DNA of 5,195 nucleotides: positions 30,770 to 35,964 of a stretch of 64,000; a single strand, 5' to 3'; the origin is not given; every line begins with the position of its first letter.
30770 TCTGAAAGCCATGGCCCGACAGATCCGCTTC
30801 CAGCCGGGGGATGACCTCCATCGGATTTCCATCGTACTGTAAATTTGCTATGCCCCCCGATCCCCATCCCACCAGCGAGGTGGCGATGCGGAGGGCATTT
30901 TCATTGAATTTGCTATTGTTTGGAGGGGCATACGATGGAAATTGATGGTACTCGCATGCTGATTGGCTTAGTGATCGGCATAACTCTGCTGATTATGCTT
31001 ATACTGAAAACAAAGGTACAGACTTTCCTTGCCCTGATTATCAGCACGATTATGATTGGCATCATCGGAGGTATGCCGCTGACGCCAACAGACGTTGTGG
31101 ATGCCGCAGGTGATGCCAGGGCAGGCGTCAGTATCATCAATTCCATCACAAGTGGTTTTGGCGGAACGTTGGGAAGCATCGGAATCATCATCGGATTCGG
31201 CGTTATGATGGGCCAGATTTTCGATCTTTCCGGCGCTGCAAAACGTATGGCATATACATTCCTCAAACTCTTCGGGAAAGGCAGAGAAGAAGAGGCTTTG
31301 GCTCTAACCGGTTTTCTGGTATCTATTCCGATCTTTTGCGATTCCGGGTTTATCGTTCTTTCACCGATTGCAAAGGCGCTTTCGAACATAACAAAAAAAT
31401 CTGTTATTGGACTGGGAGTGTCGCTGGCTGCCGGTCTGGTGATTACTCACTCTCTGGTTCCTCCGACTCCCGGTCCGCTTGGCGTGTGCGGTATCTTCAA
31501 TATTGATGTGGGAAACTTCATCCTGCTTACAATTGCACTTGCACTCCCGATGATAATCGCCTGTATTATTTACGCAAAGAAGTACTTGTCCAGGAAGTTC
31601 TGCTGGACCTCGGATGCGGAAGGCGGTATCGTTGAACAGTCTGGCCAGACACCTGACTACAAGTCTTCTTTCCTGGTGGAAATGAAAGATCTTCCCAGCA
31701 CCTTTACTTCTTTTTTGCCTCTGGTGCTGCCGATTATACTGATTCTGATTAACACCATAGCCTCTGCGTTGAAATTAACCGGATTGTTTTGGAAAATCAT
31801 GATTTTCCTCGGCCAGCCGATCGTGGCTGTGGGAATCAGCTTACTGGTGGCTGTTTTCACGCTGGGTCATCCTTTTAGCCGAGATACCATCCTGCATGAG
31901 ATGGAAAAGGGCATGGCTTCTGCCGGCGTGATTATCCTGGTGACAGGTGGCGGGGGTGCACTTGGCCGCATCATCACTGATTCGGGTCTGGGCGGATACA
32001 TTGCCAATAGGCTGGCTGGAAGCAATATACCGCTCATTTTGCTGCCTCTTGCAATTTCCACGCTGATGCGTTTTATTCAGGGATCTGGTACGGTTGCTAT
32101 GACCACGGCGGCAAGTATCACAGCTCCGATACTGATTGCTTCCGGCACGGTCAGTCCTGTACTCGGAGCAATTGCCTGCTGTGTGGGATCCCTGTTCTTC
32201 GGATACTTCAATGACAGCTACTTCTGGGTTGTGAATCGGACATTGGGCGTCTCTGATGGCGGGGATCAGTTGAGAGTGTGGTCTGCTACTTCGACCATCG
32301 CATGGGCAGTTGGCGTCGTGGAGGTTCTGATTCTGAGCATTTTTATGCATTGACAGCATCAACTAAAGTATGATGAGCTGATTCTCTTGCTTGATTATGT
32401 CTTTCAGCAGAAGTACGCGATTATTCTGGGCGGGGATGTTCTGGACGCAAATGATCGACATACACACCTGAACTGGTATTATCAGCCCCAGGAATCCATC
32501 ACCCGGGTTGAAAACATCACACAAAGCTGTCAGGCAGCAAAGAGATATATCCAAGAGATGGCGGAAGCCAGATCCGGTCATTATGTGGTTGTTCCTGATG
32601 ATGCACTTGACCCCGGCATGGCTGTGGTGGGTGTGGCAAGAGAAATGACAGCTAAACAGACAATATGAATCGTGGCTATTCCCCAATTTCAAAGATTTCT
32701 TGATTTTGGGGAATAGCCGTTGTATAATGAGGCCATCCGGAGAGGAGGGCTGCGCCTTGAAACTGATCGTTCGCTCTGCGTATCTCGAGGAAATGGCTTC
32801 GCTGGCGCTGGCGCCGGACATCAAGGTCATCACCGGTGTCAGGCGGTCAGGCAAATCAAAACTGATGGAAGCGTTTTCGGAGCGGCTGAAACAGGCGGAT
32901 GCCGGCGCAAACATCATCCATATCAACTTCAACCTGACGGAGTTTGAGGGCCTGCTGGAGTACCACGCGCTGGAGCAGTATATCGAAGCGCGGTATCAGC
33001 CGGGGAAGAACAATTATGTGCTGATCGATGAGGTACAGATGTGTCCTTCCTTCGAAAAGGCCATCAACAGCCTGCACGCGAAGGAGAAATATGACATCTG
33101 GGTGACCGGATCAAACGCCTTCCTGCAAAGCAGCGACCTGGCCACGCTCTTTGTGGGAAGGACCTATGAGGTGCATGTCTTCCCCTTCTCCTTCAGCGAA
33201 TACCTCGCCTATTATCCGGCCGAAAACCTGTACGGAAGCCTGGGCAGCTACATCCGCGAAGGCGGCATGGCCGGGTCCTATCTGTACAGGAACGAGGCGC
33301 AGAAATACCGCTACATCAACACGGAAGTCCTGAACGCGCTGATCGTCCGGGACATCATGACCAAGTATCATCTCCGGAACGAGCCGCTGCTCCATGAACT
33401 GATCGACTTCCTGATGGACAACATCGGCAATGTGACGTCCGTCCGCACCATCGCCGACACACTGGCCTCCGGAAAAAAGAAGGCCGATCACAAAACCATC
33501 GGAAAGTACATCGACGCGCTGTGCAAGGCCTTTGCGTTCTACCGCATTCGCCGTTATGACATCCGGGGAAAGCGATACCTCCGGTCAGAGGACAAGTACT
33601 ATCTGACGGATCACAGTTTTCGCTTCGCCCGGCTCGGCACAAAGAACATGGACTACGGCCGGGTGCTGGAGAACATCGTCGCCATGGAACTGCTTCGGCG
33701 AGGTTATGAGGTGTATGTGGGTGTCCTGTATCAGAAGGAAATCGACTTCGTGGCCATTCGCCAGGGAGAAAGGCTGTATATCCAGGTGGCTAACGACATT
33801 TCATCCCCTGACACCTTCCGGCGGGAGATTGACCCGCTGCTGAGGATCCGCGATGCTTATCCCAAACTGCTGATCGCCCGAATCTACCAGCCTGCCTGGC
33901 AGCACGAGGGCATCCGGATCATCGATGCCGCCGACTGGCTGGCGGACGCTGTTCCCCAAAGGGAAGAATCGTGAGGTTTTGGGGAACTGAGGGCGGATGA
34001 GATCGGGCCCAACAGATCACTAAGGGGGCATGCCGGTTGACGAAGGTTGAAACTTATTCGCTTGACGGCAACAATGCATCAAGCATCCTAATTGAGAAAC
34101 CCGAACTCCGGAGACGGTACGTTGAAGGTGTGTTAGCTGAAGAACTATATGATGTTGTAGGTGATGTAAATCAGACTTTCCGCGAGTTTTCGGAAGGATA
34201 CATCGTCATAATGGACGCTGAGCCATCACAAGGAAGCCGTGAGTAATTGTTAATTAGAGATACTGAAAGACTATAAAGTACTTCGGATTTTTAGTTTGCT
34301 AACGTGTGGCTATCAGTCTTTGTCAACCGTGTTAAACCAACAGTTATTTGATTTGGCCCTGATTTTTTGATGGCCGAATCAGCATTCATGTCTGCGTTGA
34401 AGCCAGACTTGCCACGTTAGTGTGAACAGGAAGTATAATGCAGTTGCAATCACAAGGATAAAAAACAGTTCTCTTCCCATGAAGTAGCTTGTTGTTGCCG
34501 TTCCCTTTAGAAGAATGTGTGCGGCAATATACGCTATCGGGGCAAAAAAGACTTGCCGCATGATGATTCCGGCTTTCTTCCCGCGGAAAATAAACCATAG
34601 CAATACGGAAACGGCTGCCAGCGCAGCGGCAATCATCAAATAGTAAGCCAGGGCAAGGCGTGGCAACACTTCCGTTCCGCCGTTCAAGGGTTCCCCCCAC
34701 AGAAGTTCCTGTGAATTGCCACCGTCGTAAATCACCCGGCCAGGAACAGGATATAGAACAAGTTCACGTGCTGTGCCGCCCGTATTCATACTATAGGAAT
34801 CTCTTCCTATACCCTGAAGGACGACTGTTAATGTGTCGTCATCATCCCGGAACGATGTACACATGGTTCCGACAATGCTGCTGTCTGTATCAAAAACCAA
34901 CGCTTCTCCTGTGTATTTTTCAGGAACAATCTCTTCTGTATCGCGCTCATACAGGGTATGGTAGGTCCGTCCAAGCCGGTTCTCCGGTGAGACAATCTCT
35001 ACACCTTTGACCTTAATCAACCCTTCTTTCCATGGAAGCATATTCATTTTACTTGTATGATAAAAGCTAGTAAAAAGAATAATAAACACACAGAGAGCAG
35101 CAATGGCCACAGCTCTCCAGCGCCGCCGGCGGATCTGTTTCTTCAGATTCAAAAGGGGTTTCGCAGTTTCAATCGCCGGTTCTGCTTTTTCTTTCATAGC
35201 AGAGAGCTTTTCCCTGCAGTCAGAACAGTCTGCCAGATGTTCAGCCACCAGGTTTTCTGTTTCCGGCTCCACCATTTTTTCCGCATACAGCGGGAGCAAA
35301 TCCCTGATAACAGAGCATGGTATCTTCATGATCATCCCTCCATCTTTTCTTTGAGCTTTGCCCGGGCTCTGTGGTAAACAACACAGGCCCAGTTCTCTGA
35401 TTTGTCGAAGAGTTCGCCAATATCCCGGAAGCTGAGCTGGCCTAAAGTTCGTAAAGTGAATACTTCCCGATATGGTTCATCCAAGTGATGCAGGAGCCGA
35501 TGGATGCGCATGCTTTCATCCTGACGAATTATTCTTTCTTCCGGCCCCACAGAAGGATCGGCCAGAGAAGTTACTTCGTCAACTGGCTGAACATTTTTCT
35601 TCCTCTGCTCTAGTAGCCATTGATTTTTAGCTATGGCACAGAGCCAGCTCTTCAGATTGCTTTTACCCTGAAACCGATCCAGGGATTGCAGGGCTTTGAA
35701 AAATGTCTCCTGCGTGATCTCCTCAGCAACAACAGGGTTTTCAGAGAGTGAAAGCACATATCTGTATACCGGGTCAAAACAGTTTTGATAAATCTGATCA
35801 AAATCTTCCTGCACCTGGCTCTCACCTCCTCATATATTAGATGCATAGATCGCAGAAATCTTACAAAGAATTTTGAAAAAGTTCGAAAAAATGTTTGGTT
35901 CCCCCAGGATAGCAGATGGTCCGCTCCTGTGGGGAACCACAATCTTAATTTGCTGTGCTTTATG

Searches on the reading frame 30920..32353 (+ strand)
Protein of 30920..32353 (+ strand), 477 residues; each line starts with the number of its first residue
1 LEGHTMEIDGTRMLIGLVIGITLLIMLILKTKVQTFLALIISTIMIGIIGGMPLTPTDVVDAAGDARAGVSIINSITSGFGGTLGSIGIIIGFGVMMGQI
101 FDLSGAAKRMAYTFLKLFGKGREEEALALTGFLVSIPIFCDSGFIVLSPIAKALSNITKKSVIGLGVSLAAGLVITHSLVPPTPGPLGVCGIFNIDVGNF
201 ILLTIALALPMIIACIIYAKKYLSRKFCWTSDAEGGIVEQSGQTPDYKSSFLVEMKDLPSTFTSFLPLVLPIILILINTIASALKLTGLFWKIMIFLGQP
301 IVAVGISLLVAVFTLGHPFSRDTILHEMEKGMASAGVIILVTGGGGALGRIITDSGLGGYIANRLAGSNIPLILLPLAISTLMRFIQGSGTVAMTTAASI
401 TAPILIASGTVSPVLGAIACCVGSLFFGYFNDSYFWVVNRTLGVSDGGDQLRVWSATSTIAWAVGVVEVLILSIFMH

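Call 90: search_protein_families(library=pfam, proteins=[window:30920-32353:+], max_evalue=0.001)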
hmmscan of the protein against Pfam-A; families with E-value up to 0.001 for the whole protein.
window:30920-32353:+ (477 aa): 1 family
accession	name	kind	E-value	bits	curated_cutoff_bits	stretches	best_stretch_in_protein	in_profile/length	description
PF02447.22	GntP_permease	-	1.8e-112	376.7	22.5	1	14-474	3-439/440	GntP family permease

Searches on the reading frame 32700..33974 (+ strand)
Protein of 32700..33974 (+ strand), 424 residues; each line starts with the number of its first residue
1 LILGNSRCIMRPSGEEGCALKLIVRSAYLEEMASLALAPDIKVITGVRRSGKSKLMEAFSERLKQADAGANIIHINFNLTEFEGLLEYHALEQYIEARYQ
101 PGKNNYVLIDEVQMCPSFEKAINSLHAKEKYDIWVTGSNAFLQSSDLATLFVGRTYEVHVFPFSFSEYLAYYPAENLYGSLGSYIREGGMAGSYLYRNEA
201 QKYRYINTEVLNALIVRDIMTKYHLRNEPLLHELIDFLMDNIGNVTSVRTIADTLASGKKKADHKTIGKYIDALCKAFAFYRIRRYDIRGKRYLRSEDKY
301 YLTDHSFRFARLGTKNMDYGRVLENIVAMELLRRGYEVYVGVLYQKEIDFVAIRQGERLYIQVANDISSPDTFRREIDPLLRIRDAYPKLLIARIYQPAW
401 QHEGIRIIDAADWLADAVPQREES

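Call 90: search_protein_families(library=pfam, proteins=[window:32700-33974:+], max_evalue=0.001)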
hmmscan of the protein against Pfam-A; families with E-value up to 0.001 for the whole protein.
window:32700-33974:+ (424 aa): 2 families
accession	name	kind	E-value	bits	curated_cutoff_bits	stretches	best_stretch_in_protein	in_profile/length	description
PF13173.12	AAA_14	-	2.1e-31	109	27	1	40-169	3-129/129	AAA domain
PF13635.12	DUF4143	-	9.9e-18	64.8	28.1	1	217-363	2-157/160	Domain of unknown function (DUF4143)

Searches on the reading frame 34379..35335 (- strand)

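Call 90: search_protein_families(library=pfam, proteins=[window:34379-35335:-], max_evalue=0.001)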
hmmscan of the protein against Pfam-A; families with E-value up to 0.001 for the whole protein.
window:34379-35335:- (318 aa): 1 family
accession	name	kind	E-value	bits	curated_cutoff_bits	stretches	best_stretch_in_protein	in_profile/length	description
PF13490.11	zf-HC2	-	2.9e-08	34.1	22.2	1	7-41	1-35/35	Putative zinc-finger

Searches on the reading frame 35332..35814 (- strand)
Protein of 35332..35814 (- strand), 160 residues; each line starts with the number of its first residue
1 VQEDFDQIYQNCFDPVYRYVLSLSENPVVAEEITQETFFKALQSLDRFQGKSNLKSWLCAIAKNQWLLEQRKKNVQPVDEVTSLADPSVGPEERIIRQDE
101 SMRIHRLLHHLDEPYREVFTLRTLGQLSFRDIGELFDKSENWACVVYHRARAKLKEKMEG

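Call 90: search_protein_families(library=pfam, proteins=[window:35332-35814:-], max_evalue=0.001)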
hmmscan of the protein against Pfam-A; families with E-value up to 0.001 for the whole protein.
window:35332-35814:- (160 aa): 3 families
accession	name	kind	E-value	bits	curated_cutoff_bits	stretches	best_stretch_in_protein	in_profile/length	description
PF04542.20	Sigma70_r2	-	7.1e-13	48.6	24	1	11-73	4-68/71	Sigma-70 region 2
PF08281.18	Sigma70_r4_2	-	2.1e-09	37.3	25.7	1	102-154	2-54/54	Sigma-70, region 4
PF04545.22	Sigma70_r4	-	7.8e-06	25.8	24.1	1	107-156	1-50/50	Sigma-70, region 4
